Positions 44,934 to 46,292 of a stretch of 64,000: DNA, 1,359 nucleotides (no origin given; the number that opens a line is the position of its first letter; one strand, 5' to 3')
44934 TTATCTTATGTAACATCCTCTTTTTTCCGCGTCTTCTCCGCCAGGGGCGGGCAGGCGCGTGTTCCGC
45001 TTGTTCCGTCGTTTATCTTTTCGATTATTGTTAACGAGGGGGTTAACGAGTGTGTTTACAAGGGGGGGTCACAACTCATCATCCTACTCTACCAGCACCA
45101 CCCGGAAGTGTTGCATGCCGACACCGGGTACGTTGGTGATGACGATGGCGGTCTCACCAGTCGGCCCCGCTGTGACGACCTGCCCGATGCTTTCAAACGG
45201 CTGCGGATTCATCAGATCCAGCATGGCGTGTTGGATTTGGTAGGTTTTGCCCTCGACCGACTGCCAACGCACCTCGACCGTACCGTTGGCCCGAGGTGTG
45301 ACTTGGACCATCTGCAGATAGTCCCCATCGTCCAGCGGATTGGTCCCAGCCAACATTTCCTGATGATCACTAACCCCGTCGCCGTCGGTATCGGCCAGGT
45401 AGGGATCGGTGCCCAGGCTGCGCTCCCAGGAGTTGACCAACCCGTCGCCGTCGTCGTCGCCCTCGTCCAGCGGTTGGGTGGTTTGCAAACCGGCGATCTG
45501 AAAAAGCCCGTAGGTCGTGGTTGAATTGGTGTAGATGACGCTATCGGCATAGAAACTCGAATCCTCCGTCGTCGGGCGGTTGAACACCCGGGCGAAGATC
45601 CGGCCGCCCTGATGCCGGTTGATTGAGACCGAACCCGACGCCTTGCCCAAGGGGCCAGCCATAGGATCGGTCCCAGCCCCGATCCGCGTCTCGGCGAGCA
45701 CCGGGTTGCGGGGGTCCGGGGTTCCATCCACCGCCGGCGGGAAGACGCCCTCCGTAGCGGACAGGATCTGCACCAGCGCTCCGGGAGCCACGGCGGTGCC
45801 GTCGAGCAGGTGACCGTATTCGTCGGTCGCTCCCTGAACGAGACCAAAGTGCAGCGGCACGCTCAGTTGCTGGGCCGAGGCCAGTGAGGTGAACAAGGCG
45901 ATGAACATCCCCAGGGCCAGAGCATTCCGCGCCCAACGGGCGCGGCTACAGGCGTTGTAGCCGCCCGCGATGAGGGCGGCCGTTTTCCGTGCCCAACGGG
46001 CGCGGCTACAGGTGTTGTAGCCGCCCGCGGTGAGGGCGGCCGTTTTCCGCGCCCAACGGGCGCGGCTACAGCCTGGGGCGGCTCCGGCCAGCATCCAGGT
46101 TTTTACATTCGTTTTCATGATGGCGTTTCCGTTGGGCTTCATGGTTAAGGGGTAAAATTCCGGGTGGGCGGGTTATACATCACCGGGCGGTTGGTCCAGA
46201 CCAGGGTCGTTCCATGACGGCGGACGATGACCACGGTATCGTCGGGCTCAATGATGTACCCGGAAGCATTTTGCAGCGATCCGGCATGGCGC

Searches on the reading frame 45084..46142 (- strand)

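Call 17: search_protein_families(library=pfam, proteins=[window:45084-46142:-], max_evalue=0.001)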
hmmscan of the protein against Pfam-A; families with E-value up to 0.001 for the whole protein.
window:45084-46142:- (352 aa): 1 family
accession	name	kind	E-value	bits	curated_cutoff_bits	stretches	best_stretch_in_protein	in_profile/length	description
PF18884.5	TSP3_bac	-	8.5e-14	51.5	25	2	251-271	1-21/22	Bacterial TSP3 repeat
